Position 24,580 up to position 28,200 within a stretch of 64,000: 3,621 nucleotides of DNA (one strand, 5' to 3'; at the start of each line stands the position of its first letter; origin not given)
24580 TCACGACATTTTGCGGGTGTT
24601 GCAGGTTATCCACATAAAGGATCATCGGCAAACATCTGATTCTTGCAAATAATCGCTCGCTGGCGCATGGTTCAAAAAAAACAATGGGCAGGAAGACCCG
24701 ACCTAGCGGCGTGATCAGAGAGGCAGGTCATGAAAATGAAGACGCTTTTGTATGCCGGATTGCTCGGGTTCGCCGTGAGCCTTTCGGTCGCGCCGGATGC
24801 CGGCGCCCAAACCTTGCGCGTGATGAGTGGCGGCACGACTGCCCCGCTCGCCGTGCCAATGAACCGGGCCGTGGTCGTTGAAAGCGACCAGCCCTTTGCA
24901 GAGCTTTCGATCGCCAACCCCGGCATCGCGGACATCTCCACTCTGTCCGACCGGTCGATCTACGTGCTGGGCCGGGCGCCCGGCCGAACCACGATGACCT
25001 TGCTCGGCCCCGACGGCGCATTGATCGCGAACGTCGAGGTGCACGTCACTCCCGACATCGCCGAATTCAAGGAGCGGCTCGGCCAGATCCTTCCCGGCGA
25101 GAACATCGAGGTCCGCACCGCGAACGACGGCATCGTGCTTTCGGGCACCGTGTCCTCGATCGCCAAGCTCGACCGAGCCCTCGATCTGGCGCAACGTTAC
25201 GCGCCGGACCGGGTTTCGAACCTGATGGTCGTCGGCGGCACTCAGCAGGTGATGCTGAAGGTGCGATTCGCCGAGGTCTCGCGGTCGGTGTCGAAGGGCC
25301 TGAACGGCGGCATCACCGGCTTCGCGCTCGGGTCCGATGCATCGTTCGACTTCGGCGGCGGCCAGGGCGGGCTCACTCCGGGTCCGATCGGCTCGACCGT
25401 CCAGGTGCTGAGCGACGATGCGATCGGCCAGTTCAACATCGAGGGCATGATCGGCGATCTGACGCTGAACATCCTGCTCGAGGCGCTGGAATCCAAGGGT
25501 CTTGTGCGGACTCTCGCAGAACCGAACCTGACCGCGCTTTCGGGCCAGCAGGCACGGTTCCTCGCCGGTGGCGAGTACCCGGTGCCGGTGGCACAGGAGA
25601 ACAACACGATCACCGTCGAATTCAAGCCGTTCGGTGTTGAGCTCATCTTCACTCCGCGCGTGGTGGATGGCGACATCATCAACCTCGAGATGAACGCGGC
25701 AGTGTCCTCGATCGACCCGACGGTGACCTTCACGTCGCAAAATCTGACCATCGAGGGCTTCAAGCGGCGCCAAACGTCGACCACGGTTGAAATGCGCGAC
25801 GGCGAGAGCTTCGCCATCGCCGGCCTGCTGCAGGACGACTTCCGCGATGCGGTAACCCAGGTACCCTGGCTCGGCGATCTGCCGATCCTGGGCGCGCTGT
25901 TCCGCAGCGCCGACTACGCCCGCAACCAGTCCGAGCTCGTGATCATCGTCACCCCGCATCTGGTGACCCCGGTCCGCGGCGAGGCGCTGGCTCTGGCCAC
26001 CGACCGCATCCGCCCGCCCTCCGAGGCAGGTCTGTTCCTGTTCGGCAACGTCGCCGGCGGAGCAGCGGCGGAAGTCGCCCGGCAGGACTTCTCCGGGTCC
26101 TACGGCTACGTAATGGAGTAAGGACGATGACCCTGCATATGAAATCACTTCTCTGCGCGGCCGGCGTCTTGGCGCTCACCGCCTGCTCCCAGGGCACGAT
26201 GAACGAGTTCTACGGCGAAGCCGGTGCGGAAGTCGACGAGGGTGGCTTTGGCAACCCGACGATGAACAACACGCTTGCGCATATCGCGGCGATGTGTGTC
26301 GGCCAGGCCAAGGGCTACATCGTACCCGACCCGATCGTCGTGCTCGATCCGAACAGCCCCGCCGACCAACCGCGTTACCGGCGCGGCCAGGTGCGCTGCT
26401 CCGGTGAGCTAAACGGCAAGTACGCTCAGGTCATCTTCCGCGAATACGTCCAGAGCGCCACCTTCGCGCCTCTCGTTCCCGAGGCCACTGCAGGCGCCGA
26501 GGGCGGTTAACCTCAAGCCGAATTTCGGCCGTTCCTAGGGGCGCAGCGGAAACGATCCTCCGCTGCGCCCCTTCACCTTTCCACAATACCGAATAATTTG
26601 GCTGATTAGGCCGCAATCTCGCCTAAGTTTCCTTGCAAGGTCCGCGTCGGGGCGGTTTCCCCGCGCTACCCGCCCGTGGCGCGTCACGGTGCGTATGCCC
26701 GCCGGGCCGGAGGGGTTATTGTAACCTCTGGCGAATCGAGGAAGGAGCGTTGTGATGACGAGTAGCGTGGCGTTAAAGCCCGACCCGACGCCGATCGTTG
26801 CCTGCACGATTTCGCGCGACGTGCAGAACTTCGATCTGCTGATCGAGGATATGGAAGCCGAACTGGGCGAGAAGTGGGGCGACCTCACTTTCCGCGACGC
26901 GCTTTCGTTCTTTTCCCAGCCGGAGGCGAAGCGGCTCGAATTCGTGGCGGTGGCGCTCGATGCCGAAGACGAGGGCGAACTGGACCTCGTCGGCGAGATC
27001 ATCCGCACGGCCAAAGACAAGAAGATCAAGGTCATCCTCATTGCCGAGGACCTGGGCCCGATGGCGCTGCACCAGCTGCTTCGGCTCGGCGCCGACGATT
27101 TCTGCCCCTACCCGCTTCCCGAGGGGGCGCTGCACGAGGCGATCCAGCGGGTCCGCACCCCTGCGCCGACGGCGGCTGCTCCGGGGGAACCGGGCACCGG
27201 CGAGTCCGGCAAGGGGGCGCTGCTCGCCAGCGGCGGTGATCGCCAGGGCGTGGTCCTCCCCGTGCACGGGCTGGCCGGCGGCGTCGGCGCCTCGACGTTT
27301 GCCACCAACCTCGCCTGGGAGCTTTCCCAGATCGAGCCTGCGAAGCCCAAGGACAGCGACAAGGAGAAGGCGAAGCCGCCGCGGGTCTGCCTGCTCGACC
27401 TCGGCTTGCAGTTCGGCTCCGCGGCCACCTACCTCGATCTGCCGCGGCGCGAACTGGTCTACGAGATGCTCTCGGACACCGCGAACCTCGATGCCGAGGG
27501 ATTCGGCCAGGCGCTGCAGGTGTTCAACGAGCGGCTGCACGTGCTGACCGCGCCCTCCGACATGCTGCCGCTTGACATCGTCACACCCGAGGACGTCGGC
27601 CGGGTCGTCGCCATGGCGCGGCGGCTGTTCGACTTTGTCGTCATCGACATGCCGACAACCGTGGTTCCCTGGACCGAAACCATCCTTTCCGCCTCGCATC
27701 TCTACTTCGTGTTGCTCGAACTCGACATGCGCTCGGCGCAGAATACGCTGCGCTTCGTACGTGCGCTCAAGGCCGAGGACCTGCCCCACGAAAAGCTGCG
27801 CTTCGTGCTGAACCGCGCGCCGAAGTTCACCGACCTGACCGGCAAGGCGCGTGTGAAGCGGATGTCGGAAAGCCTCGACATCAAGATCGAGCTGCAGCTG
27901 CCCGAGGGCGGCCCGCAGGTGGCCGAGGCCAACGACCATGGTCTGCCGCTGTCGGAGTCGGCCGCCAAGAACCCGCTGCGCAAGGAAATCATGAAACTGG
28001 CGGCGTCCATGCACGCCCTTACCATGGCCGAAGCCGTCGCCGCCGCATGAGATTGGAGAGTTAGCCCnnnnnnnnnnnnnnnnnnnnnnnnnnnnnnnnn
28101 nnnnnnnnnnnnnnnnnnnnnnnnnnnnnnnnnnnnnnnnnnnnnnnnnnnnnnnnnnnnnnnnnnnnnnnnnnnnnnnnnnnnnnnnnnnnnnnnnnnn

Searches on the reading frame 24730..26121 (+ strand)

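Call 26: search_protein_families(library=pfam, proteins=[window:24730-26121:+], max_evalue=0.001)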
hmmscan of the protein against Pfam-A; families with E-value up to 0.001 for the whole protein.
window:24730-26121:+ (463 aa): 3 families
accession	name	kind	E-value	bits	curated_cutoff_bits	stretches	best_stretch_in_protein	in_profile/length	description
PF00263.26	Secretin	-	1.1e-44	152.5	27.5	1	252-412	1-168/169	Bacterial type II and III secretion system protein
PF13629.12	T2SS-T3SS_pil_N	-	6.1e-17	61.5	23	1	39-107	4-72/72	Pilus formation protein N terminal region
PF04972.22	BON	-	2e-05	25.2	27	1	118-169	10-68/69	BON domain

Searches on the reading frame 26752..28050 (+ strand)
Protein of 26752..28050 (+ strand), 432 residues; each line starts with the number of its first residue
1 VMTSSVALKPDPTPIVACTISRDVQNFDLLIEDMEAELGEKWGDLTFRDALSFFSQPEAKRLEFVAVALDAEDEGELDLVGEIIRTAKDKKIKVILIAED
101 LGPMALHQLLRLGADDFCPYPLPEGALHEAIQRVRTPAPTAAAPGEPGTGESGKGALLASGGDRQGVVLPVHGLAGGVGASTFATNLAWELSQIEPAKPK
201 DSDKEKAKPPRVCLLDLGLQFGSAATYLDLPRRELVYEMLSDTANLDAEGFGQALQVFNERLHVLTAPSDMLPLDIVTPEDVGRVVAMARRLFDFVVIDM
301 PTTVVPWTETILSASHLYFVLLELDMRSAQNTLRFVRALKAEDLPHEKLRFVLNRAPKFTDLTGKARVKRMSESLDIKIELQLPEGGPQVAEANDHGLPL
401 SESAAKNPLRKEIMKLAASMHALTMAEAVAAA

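Call 26: search_protein_families(library=pfam, proteins=[window:26752-28050:+], max_evalue=0.001)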
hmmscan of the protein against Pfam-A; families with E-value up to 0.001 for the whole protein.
window:26752-28050:+ (432 aa): 1 family
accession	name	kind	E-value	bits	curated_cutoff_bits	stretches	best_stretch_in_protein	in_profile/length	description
PF13614.12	AAA_31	-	0.00091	19.6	27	0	175-336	10-161/177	AAA domain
